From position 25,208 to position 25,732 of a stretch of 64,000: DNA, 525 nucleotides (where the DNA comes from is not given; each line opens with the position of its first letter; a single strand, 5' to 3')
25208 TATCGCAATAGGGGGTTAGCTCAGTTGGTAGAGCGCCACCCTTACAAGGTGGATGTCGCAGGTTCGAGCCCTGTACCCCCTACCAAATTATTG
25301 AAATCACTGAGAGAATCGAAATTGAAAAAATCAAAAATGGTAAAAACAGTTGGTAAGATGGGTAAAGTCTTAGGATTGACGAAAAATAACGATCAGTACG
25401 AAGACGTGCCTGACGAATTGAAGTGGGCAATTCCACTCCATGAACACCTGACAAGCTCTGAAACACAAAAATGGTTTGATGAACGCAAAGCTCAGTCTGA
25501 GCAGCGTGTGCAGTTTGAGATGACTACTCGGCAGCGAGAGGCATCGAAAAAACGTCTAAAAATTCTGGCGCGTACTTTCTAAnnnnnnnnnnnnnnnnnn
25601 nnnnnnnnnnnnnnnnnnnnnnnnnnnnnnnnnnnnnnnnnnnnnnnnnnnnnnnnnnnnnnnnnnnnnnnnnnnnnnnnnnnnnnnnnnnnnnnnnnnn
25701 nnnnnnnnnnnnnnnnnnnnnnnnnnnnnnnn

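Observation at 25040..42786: Host tRNA-Val(UAC) is split in two by a 17.7-kb island that carries its own complete replacement tRNA-Val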

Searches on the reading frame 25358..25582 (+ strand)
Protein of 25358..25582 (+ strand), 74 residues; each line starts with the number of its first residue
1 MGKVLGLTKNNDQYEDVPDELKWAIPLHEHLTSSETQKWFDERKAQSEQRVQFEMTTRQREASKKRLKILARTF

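Call 60: search_protein_families(library=pfam, proteins=[window:25358-25582:+], max_evalue=0.001)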
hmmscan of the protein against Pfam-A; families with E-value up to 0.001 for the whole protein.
window:25358-25582:+ (74 aa): 0 families

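Call 72: search_protein_families(library=phrogs, proteins=[window:25358-25582:+], max_evalue=0.001)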
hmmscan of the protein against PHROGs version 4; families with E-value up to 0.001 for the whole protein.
window:25358-25582:+ (74 aa): 0 families
